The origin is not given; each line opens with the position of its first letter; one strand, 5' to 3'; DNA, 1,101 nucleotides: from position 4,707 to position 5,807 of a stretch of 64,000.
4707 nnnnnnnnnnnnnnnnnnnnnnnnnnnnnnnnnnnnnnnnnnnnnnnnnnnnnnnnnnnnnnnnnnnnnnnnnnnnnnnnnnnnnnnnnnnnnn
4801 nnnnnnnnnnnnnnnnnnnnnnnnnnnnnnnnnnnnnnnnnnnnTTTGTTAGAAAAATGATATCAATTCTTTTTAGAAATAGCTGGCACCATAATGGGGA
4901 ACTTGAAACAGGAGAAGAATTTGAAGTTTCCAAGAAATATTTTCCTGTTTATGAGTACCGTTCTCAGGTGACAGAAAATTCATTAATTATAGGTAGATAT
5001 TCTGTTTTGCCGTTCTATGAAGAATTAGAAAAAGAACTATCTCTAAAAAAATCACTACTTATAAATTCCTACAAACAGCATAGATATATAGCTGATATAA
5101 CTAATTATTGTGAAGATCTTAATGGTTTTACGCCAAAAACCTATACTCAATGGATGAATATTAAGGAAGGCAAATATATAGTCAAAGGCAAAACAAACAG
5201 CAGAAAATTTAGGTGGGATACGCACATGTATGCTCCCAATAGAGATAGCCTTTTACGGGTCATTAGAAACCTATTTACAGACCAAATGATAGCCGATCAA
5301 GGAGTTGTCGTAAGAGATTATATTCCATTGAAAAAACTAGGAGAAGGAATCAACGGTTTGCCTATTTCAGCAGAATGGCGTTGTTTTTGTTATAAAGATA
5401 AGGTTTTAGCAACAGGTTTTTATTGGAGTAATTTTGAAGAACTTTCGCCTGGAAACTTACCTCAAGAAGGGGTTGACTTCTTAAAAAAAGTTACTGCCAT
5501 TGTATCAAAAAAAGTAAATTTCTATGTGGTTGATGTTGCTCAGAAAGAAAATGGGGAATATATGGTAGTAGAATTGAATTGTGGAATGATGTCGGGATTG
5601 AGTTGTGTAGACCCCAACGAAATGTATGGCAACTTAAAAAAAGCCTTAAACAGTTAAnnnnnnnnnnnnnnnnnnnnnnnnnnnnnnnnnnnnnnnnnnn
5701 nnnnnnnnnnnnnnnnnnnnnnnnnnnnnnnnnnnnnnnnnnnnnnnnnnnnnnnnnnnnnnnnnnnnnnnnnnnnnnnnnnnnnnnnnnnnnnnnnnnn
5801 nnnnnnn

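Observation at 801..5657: Operon combining reverse-ordered split coaB-coaC with a glycosyltransferase, a radical SAM enzyme and an ATP-grasp enzyme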

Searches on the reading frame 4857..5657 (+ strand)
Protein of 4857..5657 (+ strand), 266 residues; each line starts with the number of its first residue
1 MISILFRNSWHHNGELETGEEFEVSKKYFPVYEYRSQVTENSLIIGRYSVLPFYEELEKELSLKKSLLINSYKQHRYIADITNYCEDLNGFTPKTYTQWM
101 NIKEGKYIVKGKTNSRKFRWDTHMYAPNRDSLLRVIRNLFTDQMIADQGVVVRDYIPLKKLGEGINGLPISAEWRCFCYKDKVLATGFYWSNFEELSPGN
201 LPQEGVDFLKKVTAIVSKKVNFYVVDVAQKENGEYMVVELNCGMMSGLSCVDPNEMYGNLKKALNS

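Call 3: search_protein_families(library=pfam, proteins=[window:4857-5657:+], max_evalue=0.1)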
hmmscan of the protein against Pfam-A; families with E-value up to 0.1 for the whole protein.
window:4857-5657:+ (266 aa): 2 families
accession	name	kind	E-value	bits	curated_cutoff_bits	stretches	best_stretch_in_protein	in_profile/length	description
PF14243.11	R2K_3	-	1.4e-21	77.9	26.3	1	103-258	5-167/169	ATP-grasp domain, R2K clade family 3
PF18299.6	R2K_2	-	1.2e-13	51.6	26.2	1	168-257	62-145/147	ATP-grasp domain, R2K clade family 2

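Call 4: search_protein_families(library=phrogs, proteins=[window:4857-5657:+], max_evalue=0.01)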
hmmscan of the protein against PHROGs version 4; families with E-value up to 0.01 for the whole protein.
window:4857-5657:+ (266 aa): 1 family
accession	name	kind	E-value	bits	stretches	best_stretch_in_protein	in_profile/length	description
phrog_7313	-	unknown function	2e-13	51.5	1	170-263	168-260/264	-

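Call 6: search_protein_families(library=ncbifam, proteins=[window:4857-5657:+], max_evalue=0.01)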
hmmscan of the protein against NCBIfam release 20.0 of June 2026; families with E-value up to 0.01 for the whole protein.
window:4857-5657:+ (266 aa): 0 families

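Call 9: find_homologous_proteins(query=window:4857-5657:+)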
Query window:4857-5657:+ (266 aa): 389 proteins with E <= 0.001 among 799 candidates; the best 120 are listed.
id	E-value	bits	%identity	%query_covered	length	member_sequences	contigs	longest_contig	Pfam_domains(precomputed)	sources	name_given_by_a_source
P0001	9.0e-180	614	100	100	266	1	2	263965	PF14243.12,PF18299.7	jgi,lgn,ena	jgi:hypothetical protein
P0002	4.3e-152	523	84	99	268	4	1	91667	PF14243.12,PF18299.7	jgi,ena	jgi:hypothetical protein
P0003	1.2e-144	499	78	99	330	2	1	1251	PF14243.12,PF18299.7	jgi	-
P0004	7.8e-141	486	78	100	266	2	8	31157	PF14243.12,PF18299.7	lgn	-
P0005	1.4e-133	462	74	100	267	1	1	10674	PF14243.12,PF18299.7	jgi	jgi:hypothetical protein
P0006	2.7e-133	462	75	99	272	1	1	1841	PF14243.12,PF18299.7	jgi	jgi:hypothetical protein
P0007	4.9e-123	428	67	99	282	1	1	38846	PF14243.12,PF18299.7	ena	-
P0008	8.0e-120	417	69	99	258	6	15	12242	PF14243.12,PF18299.7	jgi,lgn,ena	-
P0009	7.6e-119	414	65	99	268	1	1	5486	PF14243.12,PF18299.7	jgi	jgi:hypothetical protein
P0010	9.0e-111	388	63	98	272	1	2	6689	PF14243.12,PF18299.7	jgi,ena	-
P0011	5.6e-109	382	63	98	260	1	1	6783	PF14243.12,PF18299.7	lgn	-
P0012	2.4e-98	347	58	98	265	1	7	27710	PF14243.12,PF18299.7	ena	-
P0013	2.8e-94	334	55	98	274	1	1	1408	PF14243.12,PF18299.7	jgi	jgi:hypothetical protein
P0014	3.0e-94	334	57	98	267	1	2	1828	PF14243.12,PF18299.7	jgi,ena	-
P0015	3.2e-93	330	55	97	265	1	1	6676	PF14243.12,PF18299.7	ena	-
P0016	1.5e-92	328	55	98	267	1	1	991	PF14243.12,PF18299.7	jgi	jgi:hypothetical protein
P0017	2.2e-90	321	54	100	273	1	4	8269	PF14243.12,PF18299.7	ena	-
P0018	2.6e-90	321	56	100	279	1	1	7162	PF14243.12,PF18299.7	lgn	-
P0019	1.2e-89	318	53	99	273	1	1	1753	PF14243.12,PF18299.7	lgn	-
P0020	2.2e-89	318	54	99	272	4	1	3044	PF14243.12,PF18299.7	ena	-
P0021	4.3e-89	317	54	97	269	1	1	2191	PF14243.12,PF18299.7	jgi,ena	-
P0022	6.3e-89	316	56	98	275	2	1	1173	PF14243.12,PF18299.7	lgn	-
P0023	2.1e-88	314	55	98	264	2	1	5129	PF14243.12,PF18299.7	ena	-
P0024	3.2e-88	314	55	99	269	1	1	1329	PF14243.12,PF18299.7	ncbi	-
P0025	4.2e-88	313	54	98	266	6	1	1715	PF14243.12,PF18299.7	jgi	-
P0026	1.2e-87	312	55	99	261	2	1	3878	PF14243.12,PF18299.7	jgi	-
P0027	1.6e-87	311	54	98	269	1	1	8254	PF14243.12,PF18299.7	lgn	-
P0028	3.1e-87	311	52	99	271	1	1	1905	PF14243.12,PF18299.7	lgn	-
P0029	9.8e-87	309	52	99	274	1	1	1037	PF14243.12,PF18299.7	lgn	-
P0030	1.1e-86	309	58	87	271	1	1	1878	PF14243.12,PF18299.7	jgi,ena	-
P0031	1.1e-86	309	54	98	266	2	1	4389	PF14243.12,PF18299.7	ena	-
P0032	1.6e-86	308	51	99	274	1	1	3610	PF14243.12,PF18299.7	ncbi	-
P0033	2.3e-86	308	54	98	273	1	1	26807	PF14243.12,PF18299.7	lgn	-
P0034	4.1e-86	307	51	97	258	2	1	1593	PF14243.12,PF18299.7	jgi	jgi:hypothetical protein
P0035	5.3e-86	307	54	97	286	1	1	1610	PF14243.12,PF18299.7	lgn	-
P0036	1.1e-85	305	53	98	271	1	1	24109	PF14243.12,PF18299.7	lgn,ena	-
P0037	1.3e-85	305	51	98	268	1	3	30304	PF14243.12,PF18299.7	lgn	-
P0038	2.0e-85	305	51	98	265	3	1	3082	PF14243.12,PF18299.7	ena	-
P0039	2.2e-85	304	52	99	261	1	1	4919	PF14243.12,PF18299.7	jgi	-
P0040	2.4e-85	304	52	99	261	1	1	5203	PF14243.12,PF18299.7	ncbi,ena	ncbi:MAG: ATP-grasp domain-containing protein [Actinomycetota bacterium]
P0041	1.1e-84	302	52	98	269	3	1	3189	PF14243.12,PF18299.7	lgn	-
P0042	1.2e-84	302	51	98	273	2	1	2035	PF14243.12,PF18299.7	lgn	-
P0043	2.6e-84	301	50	97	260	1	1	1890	PF14243.12,PF18299.7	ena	-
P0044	8.8e-84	299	51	99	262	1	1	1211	PF14243.12,PF18299.7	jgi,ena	-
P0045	2.3e-83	298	52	98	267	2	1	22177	PF14243.12,PF18299.7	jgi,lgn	-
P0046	2.5e-82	294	50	98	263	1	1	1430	PF14243.12,PF18299.7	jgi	jgi:hypothetical protein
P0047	2.7e-82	294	49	98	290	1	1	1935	PF14243.12,PF18299.7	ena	-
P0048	4.0e-82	294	51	97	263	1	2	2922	PF14243.12,PF18299.7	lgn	-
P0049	4.9e-82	294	51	97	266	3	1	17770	PF14243.12,PF18299.7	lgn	-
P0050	5.6e-82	293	50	98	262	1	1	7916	PF14243.12,PF18299.7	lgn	-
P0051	3.2e-81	291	50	99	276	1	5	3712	PF14243.12,PF18299.7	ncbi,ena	-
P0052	3.3e-81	291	51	98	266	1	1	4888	PF14243.12,PF18299.7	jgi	jgi:hypothetical protein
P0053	4.8e-81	290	53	97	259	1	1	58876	PF14243.12,PF18299.7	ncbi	-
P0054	1.1e-80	289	51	98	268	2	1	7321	PF14243.12,PF18299.7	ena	-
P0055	1.5e-80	289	54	87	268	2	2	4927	PF14243.12,PF18299.7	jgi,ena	-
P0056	1.5e-80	289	49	98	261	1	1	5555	PF14243.12,PF18299.7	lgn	-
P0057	1.7e-80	288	49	99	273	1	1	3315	PF14243.12,PF18299.7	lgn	-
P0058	2.3e-80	288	49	98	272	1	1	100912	PF14243.12,PF18299.7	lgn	-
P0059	2.8e-80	288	53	90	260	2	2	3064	PF14243.12,PF18299.7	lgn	-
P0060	3.4e-80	287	49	99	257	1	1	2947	PF14243.12,PF18299.7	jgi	-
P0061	3.6e-80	287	53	97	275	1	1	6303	PF14243.12,PF18299.7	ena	-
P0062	5.7e-79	283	52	92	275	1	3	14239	PF14243.12,PF18299.7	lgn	-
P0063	6.6e-79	283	53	98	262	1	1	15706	PF14243.12,PF18299.7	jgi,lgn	-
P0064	7.2e-79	283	52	88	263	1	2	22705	PF14243.12,PF18299.7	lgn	-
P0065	1.4e-78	282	49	98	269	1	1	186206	PF14243.12,PF18299.7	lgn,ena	-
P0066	5.5e-78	280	49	99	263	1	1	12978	PF14243.12,PF18299.7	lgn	-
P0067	6.2e-78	280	49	96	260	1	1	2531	PF14243.12,PF18299.7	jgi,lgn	jgi:hypothetical protein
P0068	9.3e-78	279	50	97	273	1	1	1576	PF14243.12,PF18299.7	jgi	jgi:hypothetical protein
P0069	1.8e-77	279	48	99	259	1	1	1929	PF14243.12,PF18299.7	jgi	jgi:hypothetical protein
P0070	3.3e-77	278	52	87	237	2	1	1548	PF14243.12,PF18299.7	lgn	-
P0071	6.4e-77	277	48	98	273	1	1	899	PF14243.12,PF18299.7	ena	-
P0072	9.3e-77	276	48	98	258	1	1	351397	PF14243.12,PF18299.7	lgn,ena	-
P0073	2.2e-76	275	50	91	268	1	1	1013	PF14243.12,PF18299.7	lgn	-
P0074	6.2e-76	274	47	98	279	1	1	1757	PF14243.12,PF18299.7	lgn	-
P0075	6.7e-76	273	52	84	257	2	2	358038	PF14243.12,PF18299.7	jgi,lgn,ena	-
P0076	8.1e-76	273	50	98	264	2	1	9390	PF14243.12,PF18299.7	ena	-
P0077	1.5e-75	272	48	99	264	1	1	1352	PF14243.12,PF18299.7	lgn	-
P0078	1.8e-75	272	47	98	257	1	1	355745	PF14243.12,PF18299.7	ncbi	-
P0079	2.2e-75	272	48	100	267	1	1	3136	PF14243.12,PF18299.7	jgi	jgi:hypothetical protein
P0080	3.6e-75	271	48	98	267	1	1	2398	PF14243.12,PF18299.7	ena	-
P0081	1.5e-74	269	47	98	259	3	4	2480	PF14243.12,PF18299.7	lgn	-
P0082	1.9e-74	269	49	97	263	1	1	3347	PF14243.12,PF18299.7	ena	-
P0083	2.1e-74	268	49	94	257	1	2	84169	PF14243.12,PF18299.7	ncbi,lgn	-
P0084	2.3e-74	268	47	98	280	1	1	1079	PF14243.12,PF18299.7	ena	-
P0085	2.6e-74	268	48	99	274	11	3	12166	PF14243.12,PF18299.7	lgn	-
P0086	4.3e-74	267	48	98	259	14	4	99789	PF14243.12,PF18299.7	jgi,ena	jgi:hypothetical protein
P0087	4.6e-74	267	47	99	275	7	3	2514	PF14243.12,PF18299.7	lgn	-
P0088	9.2e-74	266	50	89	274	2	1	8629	PF14243.12,PF18299.7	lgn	-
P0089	1.4e-73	266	49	99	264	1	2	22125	PF14243.12,PF18299.7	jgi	jgi:hypothetical protein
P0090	2.6e-73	265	47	98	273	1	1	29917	PF14243.12,PF18299.7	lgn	-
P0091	1.9e-72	262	50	97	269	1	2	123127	PF14243.12,PF18299.7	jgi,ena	jgi:hypothetical protein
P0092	2.6e-72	262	46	98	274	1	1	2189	PF14243.12,PF18299.7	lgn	-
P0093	2.7e-72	262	47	98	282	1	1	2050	PF14243.12,PF18299.7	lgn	-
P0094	3.4e-72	261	50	93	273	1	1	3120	PF14243.12,PF18299.7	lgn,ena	-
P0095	3.9e-72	261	47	97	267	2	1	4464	PF14243.12,PF18299.7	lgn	-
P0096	6.1e-72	260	46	98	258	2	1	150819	PF14243.12,PF18299.7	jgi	jgi:hypothetical protein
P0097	1.7e-71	259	50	92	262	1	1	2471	PF14243.12,PF18299.7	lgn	-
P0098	2.5e-71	258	47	98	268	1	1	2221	PF14243.12,PF18299.7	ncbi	-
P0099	2.6e-71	258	47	97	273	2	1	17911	PF14243.12,PF18299.7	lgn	-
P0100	2.8e-71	258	45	98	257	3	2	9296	PF14243.12,PF18299.7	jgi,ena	jgi:hypothetical protein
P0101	1.0e-70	256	46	94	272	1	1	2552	PF14243.12,PF18299.7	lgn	-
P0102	1.1e-70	256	49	98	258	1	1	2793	PF14243.12,PF18299.7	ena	-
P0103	2.5e-70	255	48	97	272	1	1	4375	PF14243.12,PF18299.7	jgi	jgi:ATP-grasp domain, R2K clade family 3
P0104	4.8e-70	254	48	98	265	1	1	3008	PF14243.12,PF18299.7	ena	-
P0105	7.5e-70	254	44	98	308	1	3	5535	PF14243.12,PF18299.7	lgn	-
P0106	8.1e-70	253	50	84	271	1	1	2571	PF14243.12,PF18299.7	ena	-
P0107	8.3e-70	253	47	100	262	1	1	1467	PF14243.12,PF18299.7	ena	-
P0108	1.2e-69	253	47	94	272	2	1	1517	PF14243.12,PF18299.7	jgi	jgi:hypothetical protein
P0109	1.5e-69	253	48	87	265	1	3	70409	PF14243.12,PF18299.7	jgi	jgi:hypothetical protein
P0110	3.1e-69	252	51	99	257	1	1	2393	PF14243.12,PF18299.7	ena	-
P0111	4.5e-69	251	47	98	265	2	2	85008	PF14243.12,PF18299.7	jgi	-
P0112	4.9e-69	251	44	99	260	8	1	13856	PF14243.12,PF18299.7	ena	-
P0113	5.7e-69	251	46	99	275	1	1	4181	PF14243.12,PF18299.7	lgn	-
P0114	6.6e-69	250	50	98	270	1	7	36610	PF14243.12,PF18299.7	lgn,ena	-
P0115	7.6e-69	250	50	86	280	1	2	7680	PF14243.12,PF18299.7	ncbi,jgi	jgi:hypothetical protein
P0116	9.1e-69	250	48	98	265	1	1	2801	PF14243.12,PF18299.7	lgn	-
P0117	1.6e-68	249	46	98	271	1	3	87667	PF14243.12,PF18299.7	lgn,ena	-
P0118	2.1e-68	249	47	91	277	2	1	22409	PF14243.12,PF18299.7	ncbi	-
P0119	3.1e-68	248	48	98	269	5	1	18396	PF14243.12,PF18299.7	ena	-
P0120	5.1e-68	248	47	98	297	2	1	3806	PF14243.12,PF18299.7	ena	-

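Call 11: find_encoding_contigs(protein=P0001, flank=10000, max_places=3)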
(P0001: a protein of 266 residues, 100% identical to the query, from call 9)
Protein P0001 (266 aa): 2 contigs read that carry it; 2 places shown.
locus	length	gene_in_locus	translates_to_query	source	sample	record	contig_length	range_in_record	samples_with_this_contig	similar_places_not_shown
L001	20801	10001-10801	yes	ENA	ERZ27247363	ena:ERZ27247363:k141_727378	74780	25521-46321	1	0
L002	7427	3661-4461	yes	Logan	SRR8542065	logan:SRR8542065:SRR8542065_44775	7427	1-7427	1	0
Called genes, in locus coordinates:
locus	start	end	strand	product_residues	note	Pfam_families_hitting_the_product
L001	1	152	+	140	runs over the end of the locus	-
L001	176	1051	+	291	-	PF09414:RNA_ligase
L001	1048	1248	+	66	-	-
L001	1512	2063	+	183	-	PF01551:Peptidase_M23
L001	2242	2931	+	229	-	PF01541:GIY-YIG (weak), PF22083:I-HmuI_NUMOD-like (faint), PF07460:NUMOD3 (faint)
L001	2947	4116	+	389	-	PF17767:NAPRTase_N, PF04095:NAPRTase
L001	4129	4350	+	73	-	-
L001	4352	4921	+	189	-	PF00857:Isochorismatase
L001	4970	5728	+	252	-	-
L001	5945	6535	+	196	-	-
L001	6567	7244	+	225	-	PF04127:DFP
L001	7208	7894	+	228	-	PF02441:Flavoprotein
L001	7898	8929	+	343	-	PF00534:Glycos_transf_1 (weak), PF13692:Glyco_trans_1_4 (weak)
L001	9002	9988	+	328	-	PF04055:Radical_SAM, PF13353:Fer4_12 (faint)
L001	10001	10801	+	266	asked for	PF14243:R2K_3, PF18299:R2K_2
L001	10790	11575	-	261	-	-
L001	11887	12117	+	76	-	-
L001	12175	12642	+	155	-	-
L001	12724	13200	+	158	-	-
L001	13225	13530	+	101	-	PF19663:DUF6166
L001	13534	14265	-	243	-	-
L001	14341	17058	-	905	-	PF03721:UDPG_MGDP_dh_N, PF00984:UDPG_MGDP_dh, PF14890:Intein_splicing, PF14528:LAGLIDADG_3 (faint), PF03720:UDPG_MGDP_dh_C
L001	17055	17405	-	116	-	-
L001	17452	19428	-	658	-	PF01751:Toprim, PF01131:Topoisom_bac, PF01396:Zn_ribbon_Top1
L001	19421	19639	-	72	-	-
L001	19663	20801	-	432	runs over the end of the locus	-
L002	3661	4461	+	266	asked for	PF14243:R2K_3, PF18299:R2K_2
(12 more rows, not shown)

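Call 12: find_encoding_contigs(protein=P0072, flank=10000, max_places=3)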
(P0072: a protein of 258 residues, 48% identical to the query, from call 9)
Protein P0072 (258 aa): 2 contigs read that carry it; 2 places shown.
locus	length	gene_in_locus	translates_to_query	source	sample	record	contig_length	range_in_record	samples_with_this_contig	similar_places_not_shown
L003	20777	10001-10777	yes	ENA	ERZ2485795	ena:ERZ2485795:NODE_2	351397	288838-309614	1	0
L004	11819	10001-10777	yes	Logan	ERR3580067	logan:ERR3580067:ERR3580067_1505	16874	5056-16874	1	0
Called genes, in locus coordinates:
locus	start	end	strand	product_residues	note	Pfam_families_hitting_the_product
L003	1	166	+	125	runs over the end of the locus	-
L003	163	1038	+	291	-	PF04542:Sigma70_r2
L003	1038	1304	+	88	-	-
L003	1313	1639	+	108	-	-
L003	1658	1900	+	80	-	-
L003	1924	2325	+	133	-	-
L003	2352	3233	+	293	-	PF01145:Band_7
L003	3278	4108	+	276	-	PF04338:DUF481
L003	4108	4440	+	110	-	-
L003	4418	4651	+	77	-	-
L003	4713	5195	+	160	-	-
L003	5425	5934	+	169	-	-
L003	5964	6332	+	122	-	-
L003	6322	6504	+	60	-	-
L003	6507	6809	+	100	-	-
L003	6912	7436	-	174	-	-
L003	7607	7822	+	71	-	-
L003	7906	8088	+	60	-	-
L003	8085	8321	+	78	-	-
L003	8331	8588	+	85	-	-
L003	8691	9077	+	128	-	-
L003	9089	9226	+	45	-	-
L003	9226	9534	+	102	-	-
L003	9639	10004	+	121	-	-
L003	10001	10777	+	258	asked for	PF14243:R2K_3, PF18299:R2K_2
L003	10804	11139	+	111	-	-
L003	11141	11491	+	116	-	-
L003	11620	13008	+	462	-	PF18127:NAMPT_N, PF04095:NAPRTase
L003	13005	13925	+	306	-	PF00293:NUDIX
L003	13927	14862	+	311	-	PF04055:Radical_SAM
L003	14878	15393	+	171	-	-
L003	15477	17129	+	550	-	PF00644:PARP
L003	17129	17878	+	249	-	-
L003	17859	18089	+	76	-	-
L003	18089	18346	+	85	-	-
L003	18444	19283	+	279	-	PF03851:UvdE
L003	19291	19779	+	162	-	PF00293:NUDIX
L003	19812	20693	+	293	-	-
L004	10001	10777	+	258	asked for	PF14243:R2K_3, PF18299:R2K_2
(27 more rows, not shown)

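Call 13: find_encoding_contigs(protein=P0078, flank=10000, max_places=3)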
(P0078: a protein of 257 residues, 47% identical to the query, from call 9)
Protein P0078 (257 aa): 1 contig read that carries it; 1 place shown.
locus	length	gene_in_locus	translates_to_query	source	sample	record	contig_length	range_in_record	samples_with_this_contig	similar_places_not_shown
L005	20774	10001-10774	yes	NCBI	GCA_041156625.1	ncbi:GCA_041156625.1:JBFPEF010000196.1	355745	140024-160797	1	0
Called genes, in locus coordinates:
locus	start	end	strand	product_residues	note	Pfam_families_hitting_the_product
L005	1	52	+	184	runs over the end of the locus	-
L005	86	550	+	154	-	PF15891:Nuc_deoxyri_tr2, PF05014:Nuc_deoxyrib_tr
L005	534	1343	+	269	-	PF02086:MethyltransfD12 (faint), PF03602:Cons_hypoth95 (faint), PF01555:N6_N4_Mtase, PF02475:TRM5-TYW2_MTfase (weak)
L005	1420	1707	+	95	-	-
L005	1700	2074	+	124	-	-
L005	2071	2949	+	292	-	PF04542:Sigma70_r2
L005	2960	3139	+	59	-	PF01381:HTH_3 (weak)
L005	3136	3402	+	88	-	-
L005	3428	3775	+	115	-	-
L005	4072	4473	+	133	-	-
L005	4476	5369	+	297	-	PF01145:Band_7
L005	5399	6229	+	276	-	PF04338:DUF481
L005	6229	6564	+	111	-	-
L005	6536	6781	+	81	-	-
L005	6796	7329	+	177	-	-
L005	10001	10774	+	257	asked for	PF14243:R2K_3, PF18299:R2K_2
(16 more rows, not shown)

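Call 15: find_encoding_contigs(protein=P0002, flank=10000, max_places=2)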
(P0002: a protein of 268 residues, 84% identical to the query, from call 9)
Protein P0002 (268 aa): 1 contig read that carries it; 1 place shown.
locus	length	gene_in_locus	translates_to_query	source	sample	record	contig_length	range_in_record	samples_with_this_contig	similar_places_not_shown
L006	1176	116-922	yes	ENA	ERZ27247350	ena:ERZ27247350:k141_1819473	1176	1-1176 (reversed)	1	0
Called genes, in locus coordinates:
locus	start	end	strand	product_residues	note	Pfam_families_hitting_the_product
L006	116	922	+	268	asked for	PF14243:R2K_3, PF18299:R2K_2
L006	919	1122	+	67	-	-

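Call 16: find_encoding_contigs(protein=P0012, flank=10000, max_places=2)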
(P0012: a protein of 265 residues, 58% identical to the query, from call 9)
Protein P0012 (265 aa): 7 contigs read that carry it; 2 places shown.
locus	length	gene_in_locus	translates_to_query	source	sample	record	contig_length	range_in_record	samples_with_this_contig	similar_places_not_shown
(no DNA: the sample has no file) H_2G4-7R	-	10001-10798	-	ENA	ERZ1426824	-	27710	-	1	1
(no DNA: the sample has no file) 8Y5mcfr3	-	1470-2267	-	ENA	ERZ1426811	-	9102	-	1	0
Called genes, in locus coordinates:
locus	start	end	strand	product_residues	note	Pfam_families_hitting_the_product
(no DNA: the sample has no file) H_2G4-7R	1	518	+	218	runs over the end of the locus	PF13489:Methyltransf_23 (weak), PF13847:Methyltransf_31 (weak), PF08241:Methyltransf_11 (weak), PF13649:Methyltransf_25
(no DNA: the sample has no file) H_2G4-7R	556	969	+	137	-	-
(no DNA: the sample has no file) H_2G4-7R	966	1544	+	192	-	PF01885:PTS_2-RNA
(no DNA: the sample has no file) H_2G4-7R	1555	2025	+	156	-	-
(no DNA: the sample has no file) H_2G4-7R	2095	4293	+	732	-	PF01139:RtcB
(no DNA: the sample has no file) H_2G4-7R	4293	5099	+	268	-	PF08902:DUF1848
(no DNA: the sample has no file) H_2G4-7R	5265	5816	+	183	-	-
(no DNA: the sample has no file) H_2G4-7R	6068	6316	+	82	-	-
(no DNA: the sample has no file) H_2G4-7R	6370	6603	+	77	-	-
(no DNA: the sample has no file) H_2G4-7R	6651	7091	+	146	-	-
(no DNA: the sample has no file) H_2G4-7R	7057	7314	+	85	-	-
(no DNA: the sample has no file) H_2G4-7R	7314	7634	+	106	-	-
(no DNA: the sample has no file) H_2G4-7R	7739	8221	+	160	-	PF00692:dUTPase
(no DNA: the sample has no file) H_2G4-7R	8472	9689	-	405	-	-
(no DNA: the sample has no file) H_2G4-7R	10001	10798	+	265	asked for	PF14243:R2K_3, PF18299:R2K_2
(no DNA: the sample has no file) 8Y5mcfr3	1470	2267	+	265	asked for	PF14243:R2K_3, PF18299:R2K_2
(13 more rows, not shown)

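Call 18: find_related_loci(query=A1, collection=viral_contigs, flank=10000)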
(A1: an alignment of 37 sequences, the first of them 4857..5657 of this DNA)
Query A1 (266 aa) in viral_contigs; peptide patterns used: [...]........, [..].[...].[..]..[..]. (x = any residue, [..] = any of these).
118 stretches matched a pattern; 94 encode a relative of the query (tblastn E <= 1e-3); the best 80 are kept; 80 distinct loci.
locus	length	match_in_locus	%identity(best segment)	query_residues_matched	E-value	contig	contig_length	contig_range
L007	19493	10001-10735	54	21-265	1e-88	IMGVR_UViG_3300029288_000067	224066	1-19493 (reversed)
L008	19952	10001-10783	52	2-261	2e-88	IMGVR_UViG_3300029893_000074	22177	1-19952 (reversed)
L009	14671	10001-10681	52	37-260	6e-81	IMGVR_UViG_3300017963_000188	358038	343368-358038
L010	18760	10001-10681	52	37-260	6e-81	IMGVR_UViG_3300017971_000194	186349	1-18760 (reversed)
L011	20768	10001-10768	50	3-258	5e-78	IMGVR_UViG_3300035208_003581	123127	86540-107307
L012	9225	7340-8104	45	4-264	1e-75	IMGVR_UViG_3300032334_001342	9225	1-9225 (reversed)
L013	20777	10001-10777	47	4-264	2e-74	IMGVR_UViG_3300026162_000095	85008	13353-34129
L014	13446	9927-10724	44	4-265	7e-72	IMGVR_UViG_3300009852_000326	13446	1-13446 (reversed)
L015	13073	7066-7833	46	4-264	2e-71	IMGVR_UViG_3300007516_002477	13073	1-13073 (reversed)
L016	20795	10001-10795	46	2-264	3e-71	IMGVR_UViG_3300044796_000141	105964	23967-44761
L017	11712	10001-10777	44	4-265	3e-70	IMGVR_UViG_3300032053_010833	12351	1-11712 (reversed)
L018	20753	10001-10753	44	20-265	7e-70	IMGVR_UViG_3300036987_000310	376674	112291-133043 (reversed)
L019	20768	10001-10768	44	4-264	1e-69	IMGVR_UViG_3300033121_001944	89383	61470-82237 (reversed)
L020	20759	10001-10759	45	19-266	2e-69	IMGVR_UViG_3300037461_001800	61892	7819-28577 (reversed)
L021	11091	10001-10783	45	4-264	3e-69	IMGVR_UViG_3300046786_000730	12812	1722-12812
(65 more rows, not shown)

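Call 77: search_protein_families(library=padloc, proteins=[window:4857-5657:+, L001:1512-2063:+], max_evalue=0.01)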
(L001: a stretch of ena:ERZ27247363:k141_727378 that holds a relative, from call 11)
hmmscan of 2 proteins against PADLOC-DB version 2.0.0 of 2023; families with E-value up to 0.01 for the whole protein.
window:4857-5657:+ (266 aa): 0 families

L001:1512-2063:+ (183 aa): 0 families

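Call 78: search_protein_families(library=pfam, proteins=[L001:1512-2063:+, L001:4970-5728:+, L003:13927-14862:+], max_evalue=0.01)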
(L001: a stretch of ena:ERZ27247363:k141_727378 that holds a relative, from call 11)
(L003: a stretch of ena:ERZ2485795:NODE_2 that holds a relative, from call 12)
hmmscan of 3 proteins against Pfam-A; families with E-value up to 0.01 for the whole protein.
L001:1512-2063:+ (183 aa): 1 family
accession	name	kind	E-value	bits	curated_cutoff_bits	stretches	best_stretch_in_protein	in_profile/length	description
PF01551.29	Peptidase_M23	-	1.9e-10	41.2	28.7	1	40-143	2-92/96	Peptidase family M23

L001:4970-5728:+ (252 aa): 0 families

L003:13927-14862:+ (311 aa): 2 families
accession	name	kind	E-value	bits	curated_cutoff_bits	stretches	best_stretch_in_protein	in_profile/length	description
PF04055.27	Radical_SAM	-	1.2e-09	39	29.5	1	46-160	3-115/166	Radical SAM superfamily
PF13353.11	Fer4_12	-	0.0084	16.9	22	0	43-130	8-90/137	4Fe-4S single cluster domain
